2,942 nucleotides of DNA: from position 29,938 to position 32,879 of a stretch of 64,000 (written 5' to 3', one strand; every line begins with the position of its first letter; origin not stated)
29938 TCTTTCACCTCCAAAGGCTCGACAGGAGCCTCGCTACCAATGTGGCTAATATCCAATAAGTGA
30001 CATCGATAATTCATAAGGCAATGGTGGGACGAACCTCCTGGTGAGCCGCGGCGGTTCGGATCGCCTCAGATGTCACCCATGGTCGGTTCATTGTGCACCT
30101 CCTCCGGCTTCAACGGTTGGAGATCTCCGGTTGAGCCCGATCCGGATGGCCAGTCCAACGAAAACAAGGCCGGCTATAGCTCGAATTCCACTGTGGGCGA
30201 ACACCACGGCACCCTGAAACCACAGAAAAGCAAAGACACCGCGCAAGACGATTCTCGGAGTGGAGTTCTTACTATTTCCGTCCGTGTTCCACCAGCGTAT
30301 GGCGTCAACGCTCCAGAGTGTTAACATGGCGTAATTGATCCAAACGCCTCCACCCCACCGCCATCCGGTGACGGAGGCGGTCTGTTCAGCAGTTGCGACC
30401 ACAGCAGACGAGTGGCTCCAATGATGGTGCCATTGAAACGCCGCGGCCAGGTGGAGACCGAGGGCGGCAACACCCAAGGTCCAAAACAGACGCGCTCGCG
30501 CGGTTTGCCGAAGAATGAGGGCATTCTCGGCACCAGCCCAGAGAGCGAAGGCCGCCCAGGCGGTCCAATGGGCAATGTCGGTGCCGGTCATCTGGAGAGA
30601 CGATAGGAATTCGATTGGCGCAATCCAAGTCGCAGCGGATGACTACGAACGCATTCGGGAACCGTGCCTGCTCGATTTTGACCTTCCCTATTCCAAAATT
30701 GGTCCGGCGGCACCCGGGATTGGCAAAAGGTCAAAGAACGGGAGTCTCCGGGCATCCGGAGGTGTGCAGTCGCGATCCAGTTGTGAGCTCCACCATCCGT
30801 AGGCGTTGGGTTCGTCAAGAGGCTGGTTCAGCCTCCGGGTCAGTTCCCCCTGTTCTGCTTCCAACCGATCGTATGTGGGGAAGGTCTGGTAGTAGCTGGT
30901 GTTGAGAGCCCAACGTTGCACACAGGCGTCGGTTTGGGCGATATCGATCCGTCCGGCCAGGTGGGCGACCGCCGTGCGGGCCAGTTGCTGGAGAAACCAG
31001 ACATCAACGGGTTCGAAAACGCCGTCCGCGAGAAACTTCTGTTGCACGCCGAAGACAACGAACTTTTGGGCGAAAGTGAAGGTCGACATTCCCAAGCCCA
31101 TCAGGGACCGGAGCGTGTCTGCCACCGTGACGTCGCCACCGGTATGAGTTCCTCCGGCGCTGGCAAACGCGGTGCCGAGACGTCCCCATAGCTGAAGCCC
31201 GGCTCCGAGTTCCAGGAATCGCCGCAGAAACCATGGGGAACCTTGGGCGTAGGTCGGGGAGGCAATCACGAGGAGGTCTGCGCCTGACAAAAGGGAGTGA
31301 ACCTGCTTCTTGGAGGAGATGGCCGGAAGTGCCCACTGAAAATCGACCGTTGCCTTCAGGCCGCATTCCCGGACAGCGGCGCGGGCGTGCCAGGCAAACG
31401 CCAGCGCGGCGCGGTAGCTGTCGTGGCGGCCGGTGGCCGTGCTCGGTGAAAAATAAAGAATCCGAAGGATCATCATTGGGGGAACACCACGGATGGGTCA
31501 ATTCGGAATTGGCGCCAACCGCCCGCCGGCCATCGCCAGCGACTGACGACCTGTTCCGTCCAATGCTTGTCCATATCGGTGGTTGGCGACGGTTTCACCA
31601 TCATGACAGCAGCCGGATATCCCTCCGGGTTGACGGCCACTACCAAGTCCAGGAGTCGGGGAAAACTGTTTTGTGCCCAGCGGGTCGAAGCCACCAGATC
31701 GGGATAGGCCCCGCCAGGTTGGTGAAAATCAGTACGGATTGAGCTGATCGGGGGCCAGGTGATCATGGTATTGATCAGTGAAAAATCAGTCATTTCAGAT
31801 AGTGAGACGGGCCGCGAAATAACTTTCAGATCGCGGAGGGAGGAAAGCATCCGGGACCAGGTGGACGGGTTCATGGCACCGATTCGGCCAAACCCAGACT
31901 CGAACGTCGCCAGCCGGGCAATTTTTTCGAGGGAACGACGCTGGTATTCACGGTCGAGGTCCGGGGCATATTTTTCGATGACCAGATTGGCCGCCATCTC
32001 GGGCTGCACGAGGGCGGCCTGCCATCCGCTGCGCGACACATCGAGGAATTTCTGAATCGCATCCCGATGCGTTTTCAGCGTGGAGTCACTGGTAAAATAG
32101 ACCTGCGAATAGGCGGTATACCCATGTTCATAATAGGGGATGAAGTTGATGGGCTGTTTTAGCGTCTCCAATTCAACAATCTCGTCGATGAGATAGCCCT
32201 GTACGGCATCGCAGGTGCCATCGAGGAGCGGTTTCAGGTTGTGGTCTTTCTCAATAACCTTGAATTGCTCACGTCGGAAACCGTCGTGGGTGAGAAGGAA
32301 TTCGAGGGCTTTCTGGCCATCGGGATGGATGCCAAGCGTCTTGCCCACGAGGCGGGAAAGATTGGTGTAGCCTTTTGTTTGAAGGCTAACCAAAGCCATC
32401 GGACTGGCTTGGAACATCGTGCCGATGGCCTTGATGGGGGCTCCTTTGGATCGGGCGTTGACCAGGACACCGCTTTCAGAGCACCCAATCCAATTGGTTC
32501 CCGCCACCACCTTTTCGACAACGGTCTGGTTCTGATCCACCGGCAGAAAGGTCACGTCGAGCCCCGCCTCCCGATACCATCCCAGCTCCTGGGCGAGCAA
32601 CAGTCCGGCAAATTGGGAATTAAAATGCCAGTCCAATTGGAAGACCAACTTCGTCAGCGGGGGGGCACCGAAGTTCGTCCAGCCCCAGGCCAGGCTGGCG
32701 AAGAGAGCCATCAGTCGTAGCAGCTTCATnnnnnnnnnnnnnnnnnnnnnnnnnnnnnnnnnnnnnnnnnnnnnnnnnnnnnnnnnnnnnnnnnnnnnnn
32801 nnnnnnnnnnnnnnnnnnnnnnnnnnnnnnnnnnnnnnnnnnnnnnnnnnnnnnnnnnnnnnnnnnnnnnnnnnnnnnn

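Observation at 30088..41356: Tightly coupled ~10-kb transport-plus-hydrolysis operon with divergent amidase: candidate uncharacterised catabolic/salvage pathway for an N-rich cyclic amide or aminopyrimidine-like compound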

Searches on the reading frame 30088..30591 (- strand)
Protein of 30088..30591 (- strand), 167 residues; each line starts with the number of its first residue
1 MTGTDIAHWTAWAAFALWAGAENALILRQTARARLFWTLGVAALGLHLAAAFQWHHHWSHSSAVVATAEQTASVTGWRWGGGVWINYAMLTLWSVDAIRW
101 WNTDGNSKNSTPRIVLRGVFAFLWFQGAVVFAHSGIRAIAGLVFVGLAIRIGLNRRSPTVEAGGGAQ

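Call 3: search_protein_families(library=pfam, proteins=[window:30088-30591:-], max_evalue=0.01)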
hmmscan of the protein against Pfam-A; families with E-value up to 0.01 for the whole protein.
window:30088-30591:- (167 aa): 0 families

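Call 54: search_protein_families(library=pfam, proteins=[window:30088-30591:-], max_evalue=1)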
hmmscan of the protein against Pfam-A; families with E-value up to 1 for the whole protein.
window:30088-30591:- (167 aa): 0 families

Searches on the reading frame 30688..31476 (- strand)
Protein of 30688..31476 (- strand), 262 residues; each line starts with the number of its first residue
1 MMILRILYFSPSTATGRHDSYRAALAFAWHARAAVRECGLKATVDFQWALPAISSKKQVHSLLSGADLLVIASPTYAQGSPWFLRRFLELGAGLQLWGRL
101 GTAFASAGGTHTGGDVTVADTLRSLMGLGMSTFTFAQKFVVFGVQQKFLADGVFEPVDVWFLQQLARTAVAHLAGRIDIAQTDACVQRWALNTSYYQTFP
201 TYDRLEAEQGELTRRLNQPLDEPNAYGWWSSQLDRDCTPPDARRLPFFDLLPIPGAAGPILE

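Call 3: search_protein_families(library=pfam, proteins=[window:30688-31476:-], max_evalue=0.01)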
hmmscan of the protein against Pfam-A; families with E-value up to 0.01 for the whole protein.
window:30688-31476:- (262 aa): 1 family
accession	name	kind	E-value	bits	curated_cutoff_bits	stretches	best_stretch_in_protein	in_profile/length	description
PF03358.20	FMN_red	-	2.7e-05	24.2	24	1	58-132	63-139/152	NADPH-dependent FMN reductase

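Call 4: search_protein_families(library=ncbifam, proteins=[window:30688-31476:-], max_evalue=0.01)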
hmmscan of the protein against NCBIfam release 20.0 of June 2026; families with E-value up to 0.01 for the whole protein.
window:30688-31476:- (262 aa): 0 families

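Call 54: search_protein_families(library=pfam, proteins=[window:30688-31476:-], max_evalue=1)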
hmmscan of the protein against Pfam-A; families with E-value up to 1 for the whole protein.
window:30688-31476:- (262 aa): 2 families
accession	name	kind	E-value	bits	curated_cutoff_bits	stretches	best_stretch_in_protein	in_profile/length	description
PF03358.20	FMN_red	-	2.7e-05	24.2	24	1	58-132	63-139/152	NADPH-dependent FMN reductase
PF02525.22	Flavodoxin_2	-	0.034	14.3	27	1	35-89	36-101/198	Flavodoxin-like fold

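Call 76: search_solved_structures(query=window:30688-31476:-, max_evalue=1)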
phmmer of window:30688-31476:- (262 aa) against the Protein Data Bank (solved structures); distinct sequences matched with E-value up to 1: 8.
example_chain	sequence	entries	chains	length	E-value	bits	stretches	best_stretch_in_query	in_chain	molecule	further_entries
2ark_A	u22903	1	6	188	0.0023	20.7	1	65-134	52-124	Flavodoxin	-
4la4_A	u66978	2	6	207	0.18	14.5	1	61-130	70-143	NAD(P)H dehydrogenase (quinone)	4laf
8h4j_A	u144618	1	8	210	0.2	14.3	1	39-95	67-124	FMN dependent NADH:quinone oxidoreductase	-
7q6n_A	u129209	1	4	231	0.2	14.3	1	63-132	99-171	NAD(P)H dehydrogenase (quinone)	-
6dxp_A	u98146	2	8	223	0.27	13.9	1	39-94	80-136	FMN-dependent NADH-azoreductase | FMN dependent NADH:quinone oxidoreductase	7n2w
1dnv_A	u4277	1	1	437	0.31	13.7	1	101-148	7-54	GALLERIA MELLONELLA DENSOVIRUS CAPSID PROTEIN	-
1ydg_A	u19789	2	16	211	0.33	13.6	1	7-122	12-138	trp repressor binding protein WrbA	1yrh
1e5d_A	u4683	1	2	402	0.4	13.3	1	42-114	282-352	RUBREDOXIN:OXYGEN OXIDOREDUCTASE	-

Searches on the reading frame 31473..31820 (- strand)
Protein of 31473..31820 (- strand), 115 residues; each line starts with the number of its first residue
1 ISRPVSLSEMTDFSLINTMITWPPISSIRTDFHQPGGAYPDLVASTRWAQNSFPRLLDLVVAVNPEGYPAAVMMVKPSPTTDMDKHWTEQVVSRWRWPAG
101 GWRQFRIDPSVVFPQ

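Call 54: search_protein_families(library=pfam, proteins=[window:31473-31820:-], max_evalue=1)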
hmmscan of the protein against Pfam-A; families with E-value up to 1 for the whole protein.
window:31473-31820:- (115 aa): 1 family
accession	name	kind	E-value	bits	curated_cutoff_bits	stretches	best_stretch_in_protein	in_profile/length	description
PF03544.19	TonB_C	-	0.038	14.9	24.6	1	59-100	20-60/79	Gram-negative bacterial TonB protein C-terminal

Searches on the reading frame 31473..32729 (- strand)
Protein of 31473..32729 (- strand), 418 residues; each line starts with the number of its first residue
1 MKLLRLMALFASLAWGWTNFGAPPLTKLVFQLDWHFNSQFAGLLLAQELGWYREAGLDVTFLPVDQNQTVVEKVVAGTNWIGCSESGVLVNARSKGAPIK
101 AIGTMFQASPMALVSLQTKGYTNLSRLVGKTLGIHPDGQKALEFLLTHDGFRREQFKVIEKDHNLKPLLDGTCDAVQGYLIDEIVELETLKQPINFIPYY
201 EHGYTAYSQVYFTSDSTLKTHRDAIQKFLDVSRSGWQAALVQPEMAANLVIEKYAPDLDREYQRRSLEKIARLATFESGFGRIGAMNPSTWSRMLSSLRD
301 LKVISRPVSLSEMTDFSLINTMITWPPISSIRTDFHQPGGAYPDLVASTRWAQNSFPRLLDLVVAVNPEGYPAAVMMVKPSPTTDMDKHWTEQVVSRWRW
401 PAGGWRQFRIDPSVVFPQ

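Call 3: search_protein_families(library=pfam, proteins=[window:31473-32729:-], max_evalue=0.01)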
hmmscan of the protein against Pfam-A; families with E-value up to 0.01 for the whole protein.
window:31473-32729:- (418 aa): 1 family
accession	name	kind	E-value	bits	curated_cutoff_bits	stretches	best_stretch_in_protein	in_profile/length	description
PF09084.16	NMT1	-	1.2e-43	150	20.5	1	37-246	1-216/216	NMT1/THI5 like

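Call 4: search_protein_families(library=ncbifam, proteins=[window:31473-32729:-], max_evalue=0.01)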
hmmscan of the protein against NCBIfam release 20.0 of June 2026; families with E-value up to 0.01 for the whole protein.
window:31473-32729:- (418 aa): 2 families
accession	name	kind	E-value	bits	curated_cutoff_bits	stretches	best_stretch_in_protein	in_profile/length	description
TIGR01728.1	SsuA_fam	subfamily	0.00079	18.7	163.5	1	41-254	12-231/290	aliphatic sulfonate ABC transporter substrate-binding protein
NF040735.1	SBP_SaoX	equivalog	0.0035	16.5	300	1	44-141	19-111/330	ABC transporter substrate-binding subunit SaoX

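Call 25: search_solved_structures(query=window:31473-32729:-, max_evalue=0.001)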
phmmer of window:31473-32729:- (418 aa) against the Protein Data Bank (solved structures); distinct sequences matched with E-value up to 0.001: 6.
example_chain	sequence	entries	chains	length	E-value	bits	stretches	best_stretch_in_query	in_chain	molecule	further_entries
4nmy_A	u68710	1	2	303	6.7e-21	78.1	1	27-312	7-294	ABC-type transport system, extracellular solute-binding protein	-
3ix1_A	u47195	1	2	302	4.5e-12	49.1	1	30-309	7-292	N-formyl-4-amino-5-aminomethyl-2-methylpyrimidine binding protein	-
4h6d_F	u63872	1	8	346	4.7e-10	42.4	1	27-262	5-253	Pyrimidine precursor biosynthesis enzyme THI5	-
4h65_A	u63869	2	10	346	6.7e-10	41.9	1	27-262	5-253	Pyrimidine precursor biosynthesis enzyme THI5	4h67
4esw_A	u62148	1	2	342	2.8e-08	36.5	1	26-192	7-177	Pyrimidine biosynthesis enzyme THI13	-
4esx_A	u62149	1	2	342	3.7e-08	36.2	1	26-192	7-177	Pyrimidine biosynthesis enzyme THI13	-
